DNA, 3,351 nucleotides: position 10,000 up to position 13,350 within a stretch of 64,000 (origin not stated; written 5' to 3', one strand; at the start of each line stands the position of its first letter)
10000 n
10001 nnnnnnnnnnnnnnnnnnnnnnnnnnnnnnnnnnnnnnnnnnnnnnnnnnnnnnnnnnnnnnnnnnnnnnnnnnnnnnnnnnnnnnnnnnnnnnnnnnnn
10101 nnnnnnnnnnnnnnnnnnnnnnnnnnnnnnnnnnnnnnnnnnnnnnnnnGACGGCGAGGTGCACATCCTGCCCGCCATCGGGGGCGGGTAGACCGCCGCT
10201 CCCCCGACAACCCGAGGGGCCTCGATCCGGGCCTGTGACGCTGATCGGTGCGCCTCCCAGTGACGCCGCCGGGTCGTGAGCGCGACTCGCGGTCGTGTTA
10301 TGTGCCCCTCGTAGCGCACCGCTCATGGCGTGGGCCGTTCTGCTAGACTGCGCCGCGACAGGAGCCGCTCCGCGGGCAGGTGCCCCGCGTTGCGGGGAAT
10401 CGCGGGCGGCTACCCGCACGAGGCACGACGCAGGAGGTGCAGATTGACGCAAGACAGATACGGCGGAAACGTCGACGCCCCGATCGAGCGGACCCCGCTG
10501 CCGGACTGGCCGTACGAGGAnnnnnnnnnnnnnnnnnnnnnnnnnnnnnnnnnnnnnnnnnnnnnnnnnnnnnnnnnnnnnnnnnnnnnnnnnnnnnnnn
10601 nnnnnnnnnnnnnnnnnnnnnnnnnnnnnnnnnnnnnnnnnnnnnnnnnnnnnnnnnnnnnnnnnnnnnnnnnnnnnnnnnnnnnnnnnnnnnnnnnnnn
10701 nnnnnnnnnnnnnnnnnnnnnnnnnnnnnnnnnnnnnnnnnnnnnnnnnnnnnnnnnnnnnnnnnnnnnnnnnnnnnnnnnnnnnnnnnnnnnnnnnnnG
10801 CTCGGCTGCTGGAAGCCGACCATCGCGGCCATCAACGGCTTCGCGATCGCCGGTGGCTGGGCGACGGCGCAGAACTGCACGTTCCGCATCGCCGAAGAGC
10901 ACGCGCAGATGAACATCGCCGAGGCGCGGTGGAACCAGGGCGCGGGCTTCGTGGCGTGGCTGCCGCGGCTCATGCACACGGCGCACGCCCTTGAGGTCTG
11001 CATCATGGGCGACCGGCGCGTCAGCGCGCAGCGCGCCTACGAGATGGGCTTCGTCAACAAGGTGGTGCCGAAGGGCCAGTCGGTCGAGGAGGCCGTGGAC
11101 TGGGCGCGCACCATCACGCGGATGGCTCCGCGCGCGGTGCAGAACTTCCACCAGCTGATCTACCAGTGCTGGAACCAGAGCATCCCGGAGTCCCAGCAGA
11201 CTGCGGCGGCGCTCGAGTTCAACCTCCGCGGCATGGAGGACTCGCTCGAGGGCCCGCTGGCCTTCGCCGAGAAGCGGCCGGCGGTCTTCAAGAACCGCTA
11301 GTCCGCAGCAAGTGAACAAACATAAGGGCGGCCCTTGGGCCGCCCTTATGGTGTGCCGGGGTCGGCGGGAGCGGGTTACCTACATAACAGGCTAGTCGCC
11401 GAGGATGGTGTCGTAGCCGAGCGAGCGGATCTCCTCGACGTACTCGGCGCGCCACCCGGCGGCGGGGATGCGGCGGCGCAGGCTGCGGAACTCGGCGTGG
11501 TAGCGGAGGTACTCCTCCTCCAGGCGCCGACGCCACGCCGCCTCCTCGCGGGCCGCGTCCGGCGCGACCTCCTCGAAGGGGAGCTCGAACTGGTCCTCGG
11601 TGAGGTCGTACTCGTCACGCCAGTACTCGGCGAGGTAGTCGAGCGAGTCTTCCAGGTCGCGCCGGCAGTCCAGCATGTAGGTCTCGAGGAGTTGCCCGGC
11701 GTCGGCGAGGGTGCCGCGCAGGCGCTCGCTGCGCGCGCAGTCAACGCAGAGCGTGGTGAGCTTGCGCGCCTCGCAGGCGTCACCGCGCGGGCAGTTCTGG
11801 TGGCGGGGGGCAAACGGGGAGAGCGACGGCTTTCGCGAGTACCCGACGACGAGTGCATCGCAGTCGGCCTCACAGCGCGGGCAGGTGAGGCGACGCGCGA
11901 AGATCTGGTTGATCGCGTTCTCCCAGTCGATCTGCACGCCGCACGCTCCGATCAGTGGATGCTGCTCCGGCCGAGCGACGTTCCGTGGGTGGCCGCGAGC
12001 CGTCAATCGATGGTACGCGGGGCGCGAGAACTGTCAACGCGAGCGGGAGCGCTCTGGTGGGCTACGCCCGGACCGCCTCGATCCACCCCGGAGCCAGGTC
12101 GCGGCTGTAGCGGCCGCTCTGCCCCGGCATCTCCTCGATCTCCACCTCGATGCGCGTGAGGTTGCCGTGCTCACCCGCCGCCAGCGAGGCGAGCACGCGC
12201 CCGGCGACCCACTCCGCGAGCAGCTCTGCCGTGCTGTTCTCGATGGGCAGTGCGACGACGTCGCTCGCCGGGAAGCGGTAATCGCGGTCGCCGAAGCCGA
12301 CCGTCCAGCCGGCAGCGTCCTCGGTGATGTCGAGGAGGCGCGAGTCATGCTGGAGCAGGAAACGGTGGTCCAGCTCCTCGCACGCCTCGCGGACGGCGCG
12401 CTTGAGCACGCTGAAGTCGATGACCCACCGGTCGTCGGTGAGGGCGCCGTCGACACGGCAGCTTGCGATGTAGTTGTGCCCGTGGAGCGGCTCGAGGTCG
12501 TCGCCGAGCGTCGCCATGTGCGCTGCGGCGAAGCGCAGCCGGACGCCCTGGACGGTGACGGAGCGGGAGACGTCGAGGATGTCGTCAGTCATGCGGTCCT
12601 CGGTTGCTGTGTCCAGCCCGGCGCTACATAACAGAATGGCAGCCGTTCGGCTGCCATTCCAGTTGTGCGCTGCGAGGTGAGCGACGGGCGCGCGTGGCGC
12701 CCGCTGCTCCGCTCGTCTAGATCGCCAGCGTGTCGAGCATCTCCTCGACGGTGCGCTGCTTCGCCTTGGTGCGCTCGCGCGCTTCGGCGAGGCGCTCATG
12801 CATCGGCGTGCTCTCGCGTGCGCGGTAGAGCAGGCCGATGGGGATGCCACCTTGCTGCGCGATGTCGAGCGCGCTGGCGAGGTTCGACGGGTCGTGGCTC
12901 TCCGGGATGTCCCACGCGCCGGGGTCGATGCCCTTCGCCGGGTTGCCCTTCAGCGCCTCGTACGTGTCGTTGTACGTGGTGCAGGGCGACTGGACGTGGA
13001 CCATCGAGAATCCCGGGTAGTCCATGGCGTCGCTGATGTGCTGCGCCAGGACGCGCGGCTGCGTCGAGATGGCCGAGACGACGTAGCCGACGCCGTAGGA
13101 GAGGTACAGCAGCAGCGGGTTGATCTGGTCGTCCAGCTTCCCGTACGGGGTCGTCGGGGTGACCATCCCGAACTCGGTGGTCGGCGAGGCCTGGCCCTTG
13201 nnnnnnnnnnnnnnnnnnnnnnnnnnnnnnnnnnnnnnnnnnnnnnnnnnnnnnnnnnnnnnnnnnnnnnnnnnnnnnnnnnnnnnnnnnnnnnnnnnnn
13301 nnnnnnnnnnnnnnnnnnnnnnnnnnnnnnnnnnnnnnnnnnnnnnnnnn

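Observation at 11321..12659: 11-nt direct repeat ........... plus hairpins bracket a 1.2-kb two-gene segment (PTPS-like and Cys-rich protein)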

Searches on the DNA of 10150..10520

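Call 52: search_rna_families(source=window, start=10150, end=10520, threshold=evalue, max_evalue=5)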
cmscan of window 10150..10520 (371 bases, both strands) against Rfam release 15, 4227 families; matches with E-value up to 5: 3.
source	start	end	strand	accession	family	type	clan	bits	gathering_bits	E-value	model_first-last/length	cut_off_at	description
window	10150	10225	-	RF01527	CrfA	Gene; sRNA;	-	16.6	38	0.92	1-103/136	3'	Caulobacter sRNA CrfA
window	10180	10258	+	RF02985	ftsZ-DE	Gene; sRNA;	-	15.6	72.2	1.4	1-69/69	no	ftsZ-DE RNA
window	10254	10316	+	RF02171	RFPL3-AS1_1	Gene; lncRNA;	-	11.9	70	1.7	1-88/88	no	RFPL3 antisense RNA 1 conserved region 1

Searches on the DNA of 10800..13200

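Call 4: search_rna_families(source=window, start=10800, end=13200, threshold=evalue, max_evalue=10, show_alignments=3)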
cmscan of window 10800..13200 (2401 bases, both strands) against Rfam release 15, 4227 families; matches with E-value up to 10: 3.
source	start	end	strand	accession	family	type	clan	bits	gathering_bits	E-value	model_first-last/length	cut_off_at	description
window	11322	11349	+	RF02066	STnc320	Gene; sRNA;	-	24.5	50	0.11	20-47/55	no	Salmonella enterica sRNA STnc320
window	13034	13175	+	RF02809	RsmW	Gene; sRNA;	CL00106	19.3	52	2.3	1-124/124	no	RsmW RNA family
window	11314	11346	+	RF00629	P24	Gene;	-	14.6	100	0.53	223-255/255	no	Pseudomonas sRNA P24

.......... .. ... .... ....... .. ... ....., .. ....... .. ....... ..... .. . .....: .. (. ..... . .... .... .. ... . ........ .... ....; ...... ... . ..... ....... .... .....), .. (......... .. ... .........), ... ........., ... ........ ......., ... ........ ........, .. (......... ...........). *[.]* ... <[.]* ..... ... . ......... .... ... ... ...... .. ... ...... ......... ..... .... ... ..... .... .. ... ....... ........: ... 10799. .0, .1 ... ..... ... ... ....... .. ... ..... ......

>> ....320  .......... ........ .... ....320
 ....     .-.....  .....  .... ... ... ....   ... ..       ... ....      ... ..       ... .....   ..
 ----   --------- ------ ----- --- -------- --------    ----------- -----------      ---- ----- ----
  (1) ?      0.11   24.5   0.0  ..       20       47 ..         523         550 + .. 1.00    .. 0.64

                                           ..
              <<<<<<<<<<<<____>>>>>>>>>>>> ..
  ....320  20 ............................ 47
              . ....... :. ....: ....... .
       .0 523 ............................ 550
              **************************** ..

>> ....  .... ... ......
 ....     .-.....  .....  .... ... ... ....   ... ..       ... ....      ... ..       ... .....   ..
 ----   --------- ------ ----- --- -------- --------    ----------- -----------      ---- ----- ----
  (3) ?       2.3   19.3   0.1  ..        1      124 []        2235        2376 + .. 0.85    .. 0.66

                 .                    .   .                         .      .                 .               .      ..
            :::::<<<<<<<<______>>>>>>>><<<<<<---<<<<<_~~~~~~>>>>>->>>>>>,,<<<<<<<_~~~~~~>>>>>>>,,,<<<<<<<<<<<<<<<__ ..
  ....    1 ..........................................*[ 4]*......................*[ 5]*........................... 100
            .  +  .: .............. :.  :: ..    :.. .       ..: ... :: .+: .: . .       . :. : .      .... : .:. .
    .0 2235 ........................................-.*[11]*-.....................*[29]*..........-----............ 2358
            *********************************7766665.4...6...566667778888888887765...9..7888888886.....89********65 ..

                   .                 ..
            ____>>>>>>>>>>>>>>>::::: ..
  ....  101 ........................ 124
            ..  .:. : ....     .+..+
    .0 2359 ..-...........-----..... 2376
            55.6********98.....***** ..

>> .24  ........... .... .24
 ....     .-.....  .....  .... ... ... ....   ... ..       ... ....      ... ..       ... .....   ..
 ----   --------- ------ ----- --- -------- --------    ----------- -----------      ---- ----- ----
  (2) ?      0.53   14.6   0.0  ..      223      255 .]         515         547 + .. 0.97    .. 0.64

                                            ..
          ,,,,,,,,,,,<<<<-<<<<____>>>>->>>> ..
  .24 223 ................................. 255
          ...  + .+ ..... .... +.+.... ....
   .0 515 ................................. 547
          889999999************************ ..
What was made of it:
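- On Known structured RNA (riboswitch or sRNA), e.g. preQ1 or THF riboswitches near pterin genes: In 10800-13200 at E up to 10, the only hits are generic terminator-hairpin look-alikes far below gathering scores (call 4).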

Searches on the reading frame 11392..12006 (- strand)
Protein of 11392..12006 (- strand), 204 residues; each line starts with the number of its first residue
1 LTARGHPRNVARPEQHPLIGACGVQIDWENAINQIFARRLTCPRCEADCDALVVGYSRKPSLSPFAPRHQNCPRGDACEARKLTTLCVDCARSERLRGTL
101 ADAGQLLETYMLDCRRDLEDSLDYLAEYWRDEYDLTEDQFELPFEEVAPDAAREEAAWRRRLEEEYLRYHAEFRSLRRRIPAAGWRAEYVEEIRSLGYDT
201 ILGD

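Call 5: search_protein_families(library=pfam, proteins=[window:11392-12006:-], max_evalue=0.01)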
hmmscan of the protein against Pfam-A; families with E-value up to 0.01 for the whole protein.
window:11392-12006:- (204 aa): 0 families

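Call 11: find_homologous_proteins(query=window:11392-12006:-)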
Query window:11392-12006:- (204 aa): 117 proteins with E <= 0.001 among 526 candidates.
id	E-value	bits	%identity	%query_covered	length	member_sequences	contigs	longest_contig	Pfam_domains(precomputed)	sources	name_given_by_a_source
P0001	2.9e-109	382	92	89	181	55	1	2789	-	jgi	-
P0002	1.1e-100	354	87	88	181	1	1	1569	-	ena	-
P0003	1.1e-99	350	84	89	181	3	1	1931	-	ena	-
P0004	9.1e-96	338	82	89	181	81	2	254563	-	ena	-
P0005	1.7e-94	333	81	89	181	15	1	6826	-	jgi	-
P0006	2.4e-94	333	82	89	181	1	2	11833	-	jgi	jgi:hypothetical protein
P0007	5.3e-90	319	77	89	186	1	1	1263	-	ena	-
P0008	1.0e-89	318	78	89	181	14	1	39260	-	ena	-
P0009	4.5e-88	312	75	89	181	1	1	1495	-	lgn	-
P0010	6.9e-83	296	72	89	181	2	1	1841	-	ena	-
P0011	2.3e-82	294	70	89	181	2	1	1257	-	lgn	-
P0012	5.5e-82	293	71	89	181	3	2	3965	-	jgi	jgi:hypothetical protein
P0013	7.1e-82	292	71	89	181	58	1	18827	-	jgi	jgi:hypothetical protein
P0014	2.1e-81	291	71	89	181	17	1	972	-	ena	-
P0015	2.2e-81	291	70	89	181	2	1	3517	-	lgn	-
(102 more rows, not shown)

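Call 12: find_related_loci(query=window:11392-12006:-, collection=genome_contigs, flank=6000)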
Query window:11392-12006:- (204 aa) in genome_contigs; peptide patterns used: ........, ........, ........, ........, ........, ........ (x = any residue, [..] = any of these).
109 stretches matched a pattern; 26 encode a relative of the query (tblastn E <= 1e-3); 26 distinct loci.
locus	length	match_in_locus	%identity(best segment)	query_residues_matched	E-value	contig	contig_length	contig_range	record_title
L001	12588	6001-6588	91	11-204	2e-116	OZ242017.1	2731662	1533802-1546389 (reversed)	MAG: Dehalococcoidia bacterium isolate 79033009-71bc-4738-9767-b53c0ebe850b genome assembly, chromosome: 1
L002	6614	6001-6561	94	18-204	5e-116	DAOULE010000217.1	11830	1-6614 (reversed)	MAG TPA_asm: Dehalococcoidia bacterium isolate S8_381 446421, whole genome shotgun sequence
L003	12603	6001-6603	87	4-204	9e-116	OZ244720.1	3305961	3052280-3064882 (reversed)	MAG: Dehalococcoidia bacterium isolate 9e3a45bd-a01b-43fc-9133-5d91322e70de genome assembly, chromosome: 1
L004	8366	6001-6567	92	16-204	1e-114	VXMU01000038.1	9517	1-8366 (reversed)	MAG: Chloroflexi bacterium isolate SB0661_bin_44 NODE_4495_length_9517_cov_45.491439, whole genome shotgun sequence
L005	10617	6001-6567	90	16-204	9e-113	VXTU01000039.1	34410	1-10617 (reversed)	MAG: Chloroflexi bacterium isolate SB0666_bin_12 NODE_478_length_34410_cov_10.307321, whole genome shotgun sequence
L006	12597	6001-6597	87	6-204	5e-116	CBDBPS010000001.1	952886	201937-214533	MAG: Dehalococcoidia bacterium isolate 2e9189d5-434a-42a8-84cf-86486d02cf1d genome assembly, contig: contig_1, whole gen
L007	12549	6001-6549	83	22-204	4e-100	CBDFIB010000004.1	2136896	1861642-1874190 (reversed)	MAG: Dehalococcoidia bacterium isolate 7cd25a05-99ee-4af3-888e-ade58bc44bba genome assembly, contig: contig_4, whole gen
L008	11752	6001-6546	84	23-204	5e-100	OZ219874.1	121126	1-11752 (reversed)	MAG: Dehalococcoidia bacterium isolate adc01b0e-c114-4b94-a05b-fd73c1a39460 genome assembly, chromosome: 8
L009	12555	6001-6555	82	20-204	5e-100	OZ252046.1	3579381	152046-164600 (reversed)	MAG: Dehalococcoidia bacterium isolate ad336184-ad58-47b0-9b5a-c7672a60f3bb genome assembly, chromosome: 1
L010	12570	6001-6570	81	17-204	4e-99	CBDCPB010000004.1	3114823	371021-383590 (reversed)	MAG: Dehalococcoidia bacterium isolate 8ea35d84-8be8-4b26-9b51-5b82e401d502 genome assembly, contig: contig_4, whole gen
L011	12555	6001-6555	82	20-204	1e-98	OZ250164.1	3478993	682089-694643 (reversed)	MAG: Dehalococcoidia bacterium isolate 0168574f-4b79-4a4d-bdbd-32c97b7f51b1 genome assembly, chromosome: 1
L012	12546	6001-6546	82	23-204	2e-98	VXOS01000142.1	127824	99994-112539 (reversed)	MAG: Chloroflexi bacterium isolate SB0662_bin_38 NODE_120_length_127824_cov_48.163162, whole genome shotgun sequence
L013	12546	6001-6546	82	23-204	3e-98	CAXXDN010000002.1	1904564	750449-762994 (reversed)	MAG: Dehalococcoidia bacterium isolate dc2ee83f-b268-46d2-8eab-f8d2e8673164 genome assembly, contig: contig_2, whole gen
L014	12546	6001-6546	82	23-204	3e-98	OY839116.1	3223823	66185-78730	MAG: Dehalococcoidia bacterium isolate 44b3abb6-b6b9-4f11-be96-93ee54cc77f6 genome assembly, chromosome: 1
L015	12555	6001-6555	81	20-204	2e-98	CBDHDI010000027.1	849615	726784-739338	MAG: Dehalococcoidia bacterium isolate d0c5affc-a78a-4576-9923-169fe3940cd0 genome assembly, contig: contig_27, whole ge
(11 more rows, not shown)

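Call 18: find_related_loci(query=window:11392-11937:-, collection=metagenome_contigs, flank=4000)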
Query window:11392-11937:- (181 aa) in metagenome_contigs; peptide patterns used: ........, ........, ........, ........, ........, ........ (x = any residue, [..] = any of these).
128 stretches matched a pattern; 46 encode a relative of the query (tblastn E <= 1e-3); 46 distinct loci.
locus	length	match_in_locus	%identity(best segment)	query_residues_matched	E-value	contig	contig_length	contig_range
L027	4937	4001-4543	93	1-181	2e-111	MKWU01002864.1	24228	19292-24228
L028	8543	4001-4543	93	1-181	2e-111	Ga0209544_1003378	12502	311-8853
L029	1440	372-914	79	1-181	4e-102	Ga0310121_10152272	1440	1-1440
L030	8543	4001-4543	67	1-181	6e-83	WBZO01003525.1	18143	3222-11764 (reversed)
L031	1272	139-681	68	1-181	1e-88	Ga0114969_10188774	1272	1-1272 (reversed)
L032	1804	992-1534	68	1-181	6e-86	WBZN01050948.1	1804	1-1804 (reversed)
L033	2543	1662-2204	67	1-181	7e-84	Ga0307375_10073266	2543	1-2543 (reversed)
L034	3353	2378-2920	67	1-181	1e-82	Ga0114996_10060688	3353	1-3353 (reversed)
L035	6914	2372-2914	66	1-181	4e-82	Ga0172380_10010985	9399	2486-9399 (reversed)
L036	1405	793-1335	66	1-181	3e-87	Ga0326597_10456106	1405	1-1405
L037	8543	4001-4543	68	1-181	7e-82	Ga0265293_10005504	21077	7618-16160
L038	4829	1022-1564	70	1-181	8e-82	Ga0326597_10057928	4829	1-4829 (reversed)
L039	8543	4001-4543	67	1-181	1e-81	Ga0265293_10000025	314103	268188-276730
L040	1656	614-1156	68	1-181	2e-85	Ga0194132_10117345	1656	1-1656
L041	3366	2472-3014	66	1-181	2e-81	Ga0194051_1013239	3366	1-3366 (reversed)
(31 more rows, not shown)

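Call 40: search_protein_families(library=ncbifam, proteins=[window:11392-11937:-], max_evalue=0.1)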
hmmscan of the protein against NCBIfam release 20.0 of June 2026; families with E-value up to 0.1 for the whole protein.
window:11392-11937:- (181 aa): 0 families

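Call 45: predict_structure(alignment_id=A3)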
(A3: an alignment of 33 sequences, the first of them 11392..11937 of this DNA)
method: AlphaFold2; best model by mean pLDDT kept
length: 181 residues; sequences in the alignment: 33
mean_pLDDT: 89.3   pTM: 0.84
mean pLDDT of the five models: 89.3, 89.0, 88.9, 88.4, 85.8
residues with pLDDT >= 90: 126; 70-90: 45; 50-70: 9; < 50: 1
segments of 3 or more residues with pLDDT < 50: none
pLDDT, mean of each block of 10 residues (from residue 1): 66 85 94 90 77 78 96 95 93 94 90 90 93 93 93 91 97 95 73
secondary structure, 60 per line:
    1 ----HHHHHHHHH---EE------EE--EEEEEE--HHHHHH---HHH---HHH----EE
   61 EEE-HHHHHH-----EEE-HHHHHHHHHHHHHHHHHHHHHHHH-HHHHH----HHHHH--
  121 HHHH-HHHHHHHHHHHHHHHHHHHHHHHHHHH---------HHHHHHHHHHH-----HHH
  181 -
elements in order: H5-13 E29-34 H37-42 E59-63 H65-70 E76-78 H80-103 H105-109 H114-118 H121-124 H126-152 H162-172

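Call 68: search_solved_structures(query=A3, max_evalue=1)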
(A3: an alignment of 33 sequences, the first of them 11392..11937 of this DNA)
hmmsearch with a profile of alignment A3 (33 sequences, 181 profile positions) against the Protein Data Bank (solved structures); distinct sequences matched with E-value up to 1: 0.
